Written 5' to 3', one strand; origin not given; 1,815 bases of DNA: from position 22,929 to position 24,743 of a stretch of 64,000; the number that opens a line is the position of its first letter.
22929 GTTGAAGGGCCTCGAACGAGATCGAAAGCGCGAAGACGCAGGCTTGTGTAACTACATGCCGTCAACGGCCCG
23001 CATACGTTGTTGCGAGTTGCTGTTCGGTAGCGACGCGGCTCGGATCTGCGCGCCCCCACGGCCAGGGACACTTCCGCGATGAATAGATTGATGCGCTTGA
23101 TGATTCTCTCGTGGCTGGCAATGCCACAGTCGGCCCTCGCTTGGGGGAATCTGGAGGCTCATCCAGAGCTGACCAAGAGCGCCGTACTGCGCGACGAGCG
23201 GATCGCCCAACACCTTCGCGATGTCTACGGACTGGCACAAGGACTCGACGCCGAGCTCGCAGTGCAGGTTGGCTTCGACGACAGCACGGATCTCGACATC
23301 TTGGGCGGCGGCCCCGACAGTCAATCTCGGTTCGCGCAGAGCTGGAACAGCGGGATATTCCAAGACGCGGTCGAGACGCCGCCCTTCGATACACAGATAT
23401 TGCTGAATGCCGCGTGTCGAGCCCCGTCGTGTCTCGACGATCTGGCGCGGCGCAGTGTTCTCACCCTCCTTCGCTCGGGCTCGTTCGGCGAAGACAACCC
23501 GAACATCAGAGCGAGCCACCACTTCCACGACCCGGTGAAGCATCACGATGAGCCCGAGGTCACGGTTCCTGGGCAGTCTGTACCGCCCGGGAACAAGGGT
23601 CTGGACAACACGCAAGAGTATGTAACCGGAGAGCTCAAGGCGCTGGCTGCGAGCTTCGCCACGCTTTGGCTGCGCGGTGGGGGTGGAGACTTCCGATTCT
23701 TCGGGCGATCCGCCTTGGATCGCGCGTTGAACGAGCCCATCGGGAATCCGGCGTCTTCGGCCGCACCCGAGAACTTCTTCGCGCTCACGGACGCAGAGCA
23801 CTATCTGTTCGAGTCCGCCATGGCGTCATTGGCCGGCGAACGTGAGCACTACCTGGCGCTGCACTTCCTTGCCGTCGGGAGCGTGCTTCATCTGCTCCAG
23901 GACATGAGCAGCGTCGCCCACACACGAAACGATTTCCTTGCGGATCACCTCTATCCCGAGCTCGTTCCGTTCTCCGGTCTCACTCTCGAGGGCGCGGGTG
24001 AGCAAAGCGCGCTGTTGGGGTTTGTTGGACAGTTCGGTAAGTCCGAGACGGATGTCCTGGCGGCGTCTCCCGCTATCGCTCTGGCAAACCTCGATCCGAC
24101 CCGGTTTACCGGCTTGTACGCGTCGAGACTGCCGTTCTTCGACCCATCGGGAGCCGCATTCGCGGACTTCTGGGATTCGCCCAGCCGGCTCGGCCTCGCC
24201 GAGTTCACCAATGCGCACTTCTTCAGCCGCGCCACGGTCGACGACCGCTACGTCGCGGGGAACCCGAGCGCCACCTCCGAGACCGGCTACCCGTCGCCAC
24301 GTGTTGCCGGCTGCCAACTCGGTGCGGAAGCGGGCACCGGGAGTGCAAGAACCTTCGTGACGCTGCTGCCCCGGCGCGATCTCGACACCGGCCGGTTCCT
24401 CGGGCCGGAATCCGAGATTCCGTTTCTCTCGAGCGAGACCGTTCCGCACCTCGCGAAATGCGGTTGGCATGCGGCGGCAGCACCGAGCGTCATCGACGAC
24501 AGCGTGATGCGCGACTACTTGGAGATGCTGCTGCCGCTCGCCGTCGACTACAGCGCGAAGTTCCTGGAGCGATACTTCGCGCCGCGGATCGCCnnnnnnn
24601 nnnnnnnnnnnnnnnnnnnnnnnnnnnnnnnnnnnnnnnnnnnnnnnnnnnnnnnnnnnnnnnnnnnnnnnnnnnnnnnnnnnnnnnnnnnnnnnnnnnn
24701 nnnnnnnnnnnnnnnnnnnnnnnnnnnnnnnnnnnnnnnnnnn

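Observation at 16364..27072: Translationally coupled operon: giant Ig/NHL protein, CarboxypepD_reg anchor, PLC-like::TolB-propeller fusion, parvulin-like lipoprotein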

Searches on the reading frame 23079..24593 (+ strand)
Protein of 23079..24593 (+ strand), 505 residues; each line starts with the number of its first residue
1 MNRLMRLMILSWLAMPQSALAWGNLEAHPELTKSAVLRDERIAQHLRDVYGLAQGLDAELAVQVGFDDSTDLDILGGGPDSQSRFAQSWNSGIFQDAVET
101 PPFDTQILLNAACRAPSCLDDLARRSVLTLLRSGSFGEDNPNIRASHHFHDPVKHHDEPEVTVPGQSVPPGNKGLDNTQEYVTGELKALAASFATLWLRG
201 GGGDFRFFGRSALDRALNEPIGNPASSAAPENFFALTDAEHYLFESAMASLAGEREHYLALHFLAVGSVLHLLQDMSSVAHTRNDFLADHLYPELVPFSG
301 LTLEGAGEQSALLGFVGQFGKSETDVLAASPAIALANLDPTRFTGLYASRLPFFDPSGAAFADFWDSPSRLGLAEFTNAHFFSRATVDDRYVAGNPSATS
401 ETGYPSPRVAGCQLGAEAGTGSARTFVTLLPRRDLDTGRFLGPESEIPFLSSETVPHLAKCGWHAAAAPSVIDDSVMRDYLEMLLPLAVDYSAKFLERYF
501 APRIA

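Call 38: search_protein_families(library=pfam, alignment_id=A5, max_evalue=10)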
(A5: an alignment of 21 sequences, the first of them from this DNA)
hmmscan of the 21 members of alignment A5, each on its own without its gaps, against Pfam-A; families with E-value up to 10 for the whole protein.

A. member 1, seq(505 aa): 0 families

B. families by the number of members that match (of 21 scanned): 2 families
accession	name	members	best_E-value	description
PF00882.24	Zn_dep_PLPC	1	0.017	Zinc dependent phospholipase C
PF09964.14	DUF2198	1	0.17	Uncharacterized protein conserved in bacteria (DUF2198)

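Call 47: find_related_loci(query=A5, collection=genome_contigs, flank=10000)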
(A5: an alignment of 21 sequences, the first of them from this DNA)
Query A5 (505 aa) in genome_contigs; peptide patterns used: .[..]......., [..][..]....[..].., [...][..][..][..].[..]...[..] (x = any residue, [..] = any of these).
189 stretches matched a pattern; 40 encode a relative of the query (tblastn E <= 1e-3); 40 distinct loci.
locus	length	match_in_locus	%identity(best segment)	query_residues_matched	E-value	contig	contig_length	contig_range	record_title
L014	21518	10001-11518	75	1-505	0e+0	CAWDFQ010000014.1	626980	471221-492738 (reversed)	MAG: uncultured delta proteobacterium isolate MFD05942.bin.2.61 genome assembly, contig: contig_8069, whole genome shotg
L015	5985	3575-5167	41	1-504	7e-92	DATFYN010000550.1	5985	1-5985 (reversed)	MAG TPA_asm: Myxococcota bacterium isolate SMAG_U9544 k141_1559674, whole genome shotgun sequence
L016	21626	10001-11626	37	16-504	1e-79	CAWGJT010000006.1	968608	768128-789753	MAG: uncultured delta proteobacterium isolate MFD05684.bin.2.192 genome assembly, contig: contig_17632, whole genome sho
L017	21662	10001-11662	36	4-504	4e-79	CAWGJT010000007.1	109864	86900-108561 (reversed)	MAG: uncultured delta proteobacterium isolate MFD05684.bin.2.192 genome assembly, contig: contig_17636, whole genome sho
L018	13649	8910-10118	25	19-505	2e-30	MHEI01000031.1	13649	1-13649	MAG: Nitrospirae bacterium RBG_16_43_11 RBG_16_scaffold_16304, whole genome shotgun sequence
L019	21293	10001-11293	25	5-505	3e-30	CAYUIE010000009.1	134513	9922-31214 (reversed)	MAG TPA_asm: uncultured Pirellulales bacterium isolate binchicken_co100_297 genome assembly, contig: NODE_88_length_1345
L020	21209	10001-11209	26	19-505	5e-29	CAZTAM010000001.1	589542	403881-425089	MAG TPA_asm: uncultured Nitrospiraceae bacterium isolate SRP323723_co1_34 genome assembly, contig: NODE_1_length_589542_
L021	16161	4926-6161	26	2-505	8e-29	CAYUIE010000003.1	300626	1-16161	MAG TPA_asm: uncultured Pirellulales bacterium isolate binchicken_co100_297 genome assembly, contig: NODE_7_length_30062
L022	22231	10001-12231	27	13-504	1e-27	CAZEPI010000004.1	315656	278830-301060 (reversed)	MAG TPA_asm: uncultured Pirellulales bacterium isolate SRP068000_co1_128 genome assembly, contig: NODE_10_length_315656_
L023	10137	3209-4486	25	2-504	8e-26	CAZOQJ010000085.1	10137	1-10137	MAG TPA_asm: uncultured Pirellulales bacterium isolate binchicken_co196_100 genome assembly, contig: NODE_8698_length_10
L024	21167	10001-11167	26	7-500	1e-25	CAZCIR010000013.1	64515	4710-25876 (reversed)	MAG TPA_asm: uncultured Pirellulales bacterium isolate binchicken_co34_225 genome assembly, contig: NODE_524_length_6451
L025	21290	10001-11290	26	4-504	5e-22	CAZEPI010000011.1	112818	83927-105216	MAG TPA_asm: uncultured Pirellulales bacterium isolate SRP068000_co1_128 genome assembly, contig: NODE_85_length_112818_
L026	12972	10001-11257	25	5-500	5e-21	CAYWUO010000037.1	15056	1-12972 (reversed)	MAG TPA_asm: uncultured Pirellulales bacterium isolate binchicken_co116_404 genome assembly, contig: NODE_4064_length_15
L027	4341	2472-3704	24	19-496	4e-20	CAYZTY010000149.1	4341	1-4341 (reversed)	MAG TPA_asm: uncultured Pirellulales bacterium isolate binchicken_co89_144 genome assembly, contig: NODE_45122_length_43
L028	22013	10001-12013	26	1-504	6e-24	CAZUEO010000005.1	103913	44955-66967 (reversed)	MAG TPA_asm: uncultured Planctomycetaceae bacterium isolate binchicken_co100_410 genome assembly, contig: NODE_201_lengt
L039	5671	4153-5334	23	7-504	3e-15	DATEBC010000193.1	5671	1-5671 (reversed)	MAG TPA_asm: Sedimentisphaerales bacterium isolate SMAG_U8234 k141_3087915, whole genome shotgun sequence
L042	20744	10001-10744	28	231-501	5e-12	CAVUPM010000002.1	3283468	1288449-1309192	MAG: uncultured Candidatus Rokubacteria bacterium isolate MFD06229.bin.2.170 genome assembly, contig: contig_1307, whole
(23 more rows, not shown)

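Call 51: predict_structure(alignment_id=A5)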
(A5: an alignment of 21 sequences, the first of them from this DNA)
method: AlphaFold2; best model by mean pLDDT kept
length: 505 residues; sequences in the alignment: 21
mean_pLDDT: 77.7   pTM: 0.84
mean pLDDT of the five models: 77.7, 77.3, 75.9, 74.8, 74.1
residues with pLDDT >= 90: 221; 70-90: 124; 50-70: 83; < 50: 77
segments of 3 or more residues with pLDDT < 50: 14-22, 93-96, 150-183, 222-228, 391-402, 465-468
pLDDT, mean of each block of 10 residues (from residue 1): 68 45 73 95 92 97 91 67 72 54 87 94 97 89 57 37 38 42 57 63 55 81 47 89 96 97 97 90 73 69 83 92 93 96 95 90 83 87 70 43 67 88 88 94 92 93 54 87 96 95 61
secondary structure, 60 per line:
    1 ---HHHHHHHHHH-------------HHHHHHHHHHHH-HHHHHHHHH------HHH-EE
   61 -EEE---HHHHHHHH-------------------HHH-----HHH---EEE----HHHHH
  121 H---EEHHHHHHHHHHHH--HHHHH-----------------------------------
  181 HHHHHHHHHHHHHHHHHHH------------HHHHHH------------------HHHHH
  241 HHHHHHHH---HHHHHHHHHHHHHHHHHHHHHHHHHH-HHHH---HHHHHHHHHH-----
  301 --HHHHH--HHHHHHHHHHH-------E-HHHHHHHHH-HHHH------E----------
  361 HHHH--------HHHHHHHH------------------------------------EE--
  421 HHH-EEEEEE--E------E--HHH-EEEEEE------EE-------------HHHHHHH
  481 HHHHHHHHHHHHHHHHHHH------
elements in order: H4-13 H27-38 H40-48 E62-64 H68-75 E109-111 H116-121 H127-138 H141-145 H181-199 H212-217 H236-248 H252-277 H279-282 H286-295 H303-307 H310-320 H330-338 H340-343 H361-364 H373-380 E425-430 E447-452 H474-499

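Call 52: search_protein_representatives(alignment_id=A5)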
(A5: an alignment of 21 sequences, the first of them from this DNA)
Query: 21 sequences, 515 profile positions. Proteins with E-value up to 0.001 (for the whole library): 4644; up to 1e-10: 2110; up to 1e-30: 152. The best 150 are listed.
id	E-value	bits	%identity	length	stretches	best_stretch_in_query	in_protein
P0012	2.2e-189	647.1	-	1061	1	4-515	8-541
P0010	1.8e-185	634.1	-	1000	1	8-515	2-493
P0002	3.4e-184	630.0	-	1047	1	1-515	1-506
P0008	1.9e-183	627.5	-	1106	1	5-514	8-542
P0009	1.2e-180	618.2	-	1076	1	3-515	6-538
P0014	2.1e-175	601.0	-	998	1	3-515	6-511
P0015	5.0e-173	593.1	-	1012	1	3-515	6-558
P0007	2.2e-171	587.7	-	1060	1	3-515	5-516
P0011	3.8e-169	580.3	-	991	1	4-515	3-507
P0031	1.1e-168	578.7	-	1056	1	6-515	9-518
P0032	3.0e-168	577.3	-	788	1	5-515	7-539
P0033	2.1e-165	568.0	-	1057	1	10-514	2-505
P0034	2.1e-160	551.4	-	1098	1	5-515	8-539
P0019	6.9e-160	549.7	-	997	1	16-515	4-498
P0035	1.1e-157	542.5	-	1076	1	1-515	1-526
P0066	2.6e-59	217.9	-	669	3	128-311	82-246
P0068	1.9e-56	208.4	-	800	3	133-315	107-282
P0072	4.2e-54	200.7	-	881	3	130-306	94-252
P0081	2.3e-46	175.2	-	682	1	131-513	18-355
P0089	3.7e-42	161.3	-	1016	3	127-409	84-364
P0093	3.7e-41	158.0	-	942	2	126-514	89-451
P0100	4.2e-37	144.6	-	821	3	148-311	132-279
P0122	1.4e-33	133.1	-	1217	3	129-412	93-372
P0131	5.7e-33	131.0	-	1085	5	226-288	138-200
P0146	4.3e-32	128.1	-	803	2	117-511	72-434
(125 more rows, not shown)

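Call 54: search_protein_families(library=pfam, proteins=[P0066, P0068, P0072, P0089, P0122, P0093, P0100, P0131, P0146, P0081], max_evalue=0.01)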
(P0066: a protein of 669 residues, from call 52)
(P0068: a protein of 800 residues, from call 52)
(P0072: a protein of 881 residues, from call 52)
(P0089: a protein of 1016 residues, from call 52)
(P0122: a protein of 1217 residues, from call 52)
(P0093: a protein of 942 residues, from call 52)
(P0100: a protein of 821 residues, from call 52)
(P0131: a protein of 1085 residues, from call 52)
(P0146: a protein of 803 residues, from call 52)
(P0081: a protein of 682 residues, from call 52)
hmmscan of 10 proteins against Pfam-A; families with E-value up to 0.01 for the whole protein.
P0066 (669 aa): 0 families

P0068 (800 aa): 3 families
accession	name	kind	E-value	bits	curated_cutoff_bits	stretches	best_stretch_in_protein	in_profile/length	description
PF07676.18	PD40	-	4.5e-28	97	20.9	2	634-666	2-35/38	WD40-like Beta Propeller Repeat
PF00930.27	DPPIV_N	-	4e-10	39.4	22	1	587-642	29-84/354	Dipeptidyl peptidase IV (DPP IV) N-terminal region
PF25174.1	Beta-prop_THOC3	-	0.0016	18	305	1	640-706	88-149/272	THOC3 beta-propeller domain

P0072 (881 aa): 0 families

P0089 (1016 aa): 0 families

P0122 (1217 aa): 0 families

P0093 (942 aa): 1 family
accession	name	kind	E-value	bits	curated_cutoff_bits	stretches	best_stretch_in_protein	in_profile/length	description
PF02839.19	CBM_5_12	-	0.0096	16.4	26.2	0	896-931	7-43/44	Carbohydrate-binding module family 5/12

P0100 (821 aa): 0 families

P0131 (1085 aa): 0 families

P0146 (803 aa): 0 families

P0081 (682 aa): 0 families

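Call 56: fold_search(model_id=the predicted structure, library=pdb)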
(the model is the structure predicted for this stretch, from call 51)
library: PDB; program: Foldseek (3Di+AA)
matches with E <= 10: 38; with E <= 0.001: 0
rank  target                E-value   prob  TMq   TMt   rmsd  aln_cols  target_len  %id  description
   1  2wy6_A                4.2e-01  0.06  0.10  0.13  18.3       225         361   13  Clostridium perfringens alpha-toxin strain NCTC8237 mutant T74I (released 2009-11-24)
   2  2wy6_B                4.4e-01  0.06  0.10  0.13  18.4       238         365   13  Clostridium perfringens alpha-toxin strain NCTC8237 mutant T74I (released 2009-11-24)
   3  2wy6_C                7.8e-01  0.06  0.10  0.13  18.4       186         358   14  Clostridium perfringens alpha-toxin strain NCTC8237 mutant T74I (released 2009-11-24)
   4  1kho_A                1.3e+00  0.03  0.08  0.10  18.5       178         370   13  Crystal Structure Analysis of Clostridium perfringens alpha-Toxin Isolated from Avian Strain SWCP (released 2002-06-19)
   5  2wxt                  2.1e+00  0.04  0.07  0.09  12.7       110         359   17  Clostridium perfringens alpha-toxin strain NCTC8237 (released 2009-11-17)
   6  2wxu                  2.4e+00  0.04  0.07  0.10  12.6       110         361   16  Clostridium perfringens alpha-toxin strain NCTC8237 mutant T74I (released 2009-11-17)
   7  1ah7                  2.9e+00  0.05  0.13  0.25  14.8       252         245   10  PHOSPHOLIPASE C FROM BACILLUS CEREUS (released 1997-12-10)
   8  8cqm_B                3.7e+00  0.04  0.08  0.14   8.6        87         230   16  Broad-range phospholipase C from Listeria monocytogenes (released 2023-10-18)
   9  1p5x                  3.7e+00  0.04  0.12  0.23  15.2       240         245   12  STRUCTURE OF THE D55N MUTANT OF PHOSPHOLIPASE C FROM BACILLUS CEREUS (released 2003-09-30)
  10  5cuf_E                4.1e+00  0.01  0.10  0.12  19.5       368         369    9  X-ray crystal structure of SeMet human Sestrin2 (released 2016-01-13)
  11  1ca1                  4.6e+00  0.06  0.18  0.23  15.7       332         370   10  ALPHA-TOXIN FROM CLOSTRIDIUM PERFRINGENS (released 1999-05-04)
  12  1olp_D                4.8e+00  0.02  0.12  0.15  14.3       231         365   11  Alpha Toxin from Clostridium Absonum (released 2003-10-23)
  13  1olp_A                5.1e+00  0.02  0.12  0.16  14.6       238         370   10  Alpha Toxin from Clostridium Absonum (released 2003-10-23)
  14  7m8v_G                5.1e+00  0.02  0.09  0.10  14.5       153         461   14  Human CYP11B2 in complex with LCI699 (released 2021-06-16)
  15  7m8v_E                5.3e+00  0.02  0.09  0.10  14.5       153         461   14  Human CYP11B2 in complex with LCI699 (released 2021-06-16)
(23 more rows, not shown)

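Call 57: search_solved_structures(query=A5, max_evalue=10, show_alignments=3)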
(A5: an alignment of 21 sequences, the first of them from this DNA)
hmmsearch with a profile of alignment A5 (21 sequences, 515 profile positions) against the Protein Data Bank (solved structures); distinct sequences matched with E-value up to 10: 0.

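Call 61: search_protein_families(library=pfam, proteins=[L026:8518-9531:+, L039:2618-3715:+, L024:6076-6795:+, L042:6274-8844:+, L042:8897-9463:+, L042:12723-13364:+, L020:6463-9444:+], max_evalue=0.1)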
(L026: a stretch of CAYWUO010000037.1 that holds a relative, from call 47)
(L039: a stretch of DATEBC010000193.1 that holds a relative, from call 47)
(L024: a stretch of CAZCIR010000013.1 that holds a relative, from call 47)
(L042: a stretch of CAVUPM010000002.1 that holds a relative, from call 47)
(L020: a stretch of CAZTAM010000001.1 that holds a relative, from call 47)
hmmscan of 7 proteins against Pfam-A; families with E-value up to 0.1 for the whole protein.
L026:8518-9531:+ (338 aa): 0 families

L039:2618-3715:+ (366 aa): 1 family
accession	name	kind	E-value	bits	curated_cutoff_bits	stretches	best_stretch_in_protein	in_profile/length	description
PF00404.24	Dockerin_1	-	0.002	18.7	22.9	1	217-260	2-50/57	Dockerin type I domain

L024:6076-6795:+ (240 aa): 1 family
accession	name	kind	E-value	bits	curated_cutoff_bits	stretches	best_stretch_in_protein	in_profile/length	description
PF00404.24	Dockerin_1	-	0.0004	21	22.9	0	57-108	1-53/57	Dockerin type I domain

L042:6274-8844:+ (857 aa): 15 families
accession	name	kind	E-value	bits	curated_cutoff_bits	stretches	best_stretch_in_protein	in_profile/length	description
PF01436.27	NHL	-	2.8e-18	65.4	20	3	38-63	1-26/28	NHL repeat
PF09136.16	Glucodextran_B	-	4.9e-07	30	27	1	586-664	3-81/83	Glucodextranase, domain B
PF08450.18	SGL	-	6.4e-07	29.7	26.3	1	35-108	130-214/246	SMP-30/Gluconolactonase/LRE-like region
PF19077.6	Big_13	-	1.8e-06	28.8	27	1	452-488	61-101/102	Bacterial Ig-like domain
PF17936.7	Big_6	-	2.6e-05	24.8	27.6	1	301-376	1-72/83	Bacterial Ig domain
PF24684.1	Vgb_lyase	-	3.4e-05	23.2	50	1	38-108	140-211/290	Virginiamycin B lyase family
PF17957.7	Big_7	-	0.00023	22.2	24.1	1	394-469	1-70/70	Bacterial Ig domain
PF25021.1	TEN_NHL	-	0.00062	19.3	27.1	0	266-293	135-162/357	Teneurin NHL domain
PF06739.17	SBBP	-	0.001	19.4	20.5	0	271-288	11-28/38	Beta-propeller repeat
PF13750.12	Big_3_3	-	0.004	17.3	27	1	454-498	6-52/157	Bacterial Ig-like domain (group 3)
PF06832.18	BiPBP_C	-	0.0066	16.8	26.8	0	524-568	44-85/90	Penicillin-Binding Protein C-terminus Family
PF00801.26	PKD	-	0.0096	16.3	23.5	0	502-571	8-75/80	PKD domain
PF12245.14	Big_3_2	-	0.048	14.3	23.3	0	460-489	89-122/122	Bacterial Ig-like domain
PF20067.5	SSL_N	-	0.058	13.7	18.9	0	44-64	26-45/46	Strictosidine synthase-like, N-terminal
PF00058.23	Ldl_recept_b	-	0.061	14.3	21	0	50-87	1-42/42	Low-density lipoprotein receptor repeat class B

L042:8897-9463:+ (189 aa): 0 families

L042:12723-13364:+ (214 aa): 0 families

L020:6463-9444:+ (994 aa): 11 families
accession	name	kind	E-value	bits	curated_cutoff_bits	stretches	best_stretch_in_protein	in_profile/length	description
PF13620.12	CarboxypepD_reg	-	8.9e-23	80.9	32.3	2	551-630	2-81/82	Carboxypeptidase regulatory-like domain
PF13715.12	CarbopepD_reg_2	-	2.8e-18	66.2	32.2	2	641-704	1-65/88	CarboxypepD_reg-like domain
PF09136.16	Glucodextran_B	-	1.7e-16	60.3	27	2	459-542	1-80/83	Glucodextranase, domain B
PF12733.13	Cadherin-like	-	0.00021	22.1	24.2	0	389-446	27-79/89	Cadherin-like beta sandwich domain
PF24107.1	DUF7382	-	0.00077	19.7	27.4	0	634-664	15-45/65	Domain of unknown function (DUF7382)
PF07589.16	PEP-CTERM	-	0.00078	19.9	20.7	1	173-189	1-18/24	PEP-CTERM motif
PF25020.1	TTR_TEN1-4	-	0.0013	19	27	0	641-675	9-45/86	Teneurin TTR-like domain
PF02369.22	Big_1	-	0.0026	18.3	34.9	0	639-675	19-62/93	Bacterial Ig-like domain (group 1)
PF17957.7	Big_7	-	0.011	16.8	24.1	0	459-498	1-39/70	Bacterial Ig domain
PF12044.14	Metallopep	-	0.025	13.6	27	1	461-544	2-88/427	Putative peptidase family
PF19077.6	Big_13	-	0.043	14.8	27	0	509-539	65-96/102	Bacterial Ig-like domain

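Call 70: search_protein_families(library=pfam, alignment_id=A7, max_evalue=1)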
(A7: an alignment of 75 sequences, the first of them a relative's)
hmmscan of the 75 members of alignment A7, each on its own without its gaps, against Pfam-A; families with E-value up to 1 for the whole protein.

A. member 1, P0066 (669 aa): 1 family
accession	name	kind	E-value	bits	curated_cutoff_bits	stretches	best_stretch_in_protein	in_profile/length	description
PF17965.7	MucBP_2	-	0.13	13.2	23.4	0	417-444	2-28/74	Mucin binding domain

B. families by the number of members that match (of 75 scanned): 43 families (the first 25 are shown)
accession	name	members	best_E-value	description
PF00882.24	Zn_dep_PLPC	14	0.0039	Zinc dependent phospholipase C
PF13540.12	RCC1_2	3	1.6e-53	Regulator of chromosome condensation (RCC1) repeat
PF25390.1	WD40_RLD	3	4.9e-45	RCC1-like domain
PF00415.24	RCC1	3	1.6e-08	Regulator of chromosome condensation (RCC1) repeat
PF25384.1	Alsin_RLD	3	7.9e-06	Alsin RCC1-like domain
PF24077.1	IgA0_D2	3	0.0055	Immunoglobulin A1 protease autotransporter domain 2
PF07676.18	PD40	2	4.5e-28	WD40-like Beta Propeller Repeat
PF00930.27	DPPIV_N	2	6.6e-12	Dipeptidyl peptidase IV (DPP IV) N-terminal region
PF25174.1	Beta-prop_THOC3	2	5.1e-07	THOC3 beta-propeller domain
PF05044.18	HPD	2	0.03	Homeo-prospero domain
PF16040.10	APD1-4_N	2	0.038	E3 ubiquitin-protein ligase APD1-4, N-terminal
PF14451.12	Ub-Mut7C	2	0.043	Mut7-C ubiquitin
PF25460.1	Beta-prop_Aladin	2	0.048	Aladin seven-bladed propeller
PF14312.12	FG-GAP_2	1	3.2e-37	FG-GAP repeat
PF03793.24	PASTA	1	2.5e-14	PASTA domain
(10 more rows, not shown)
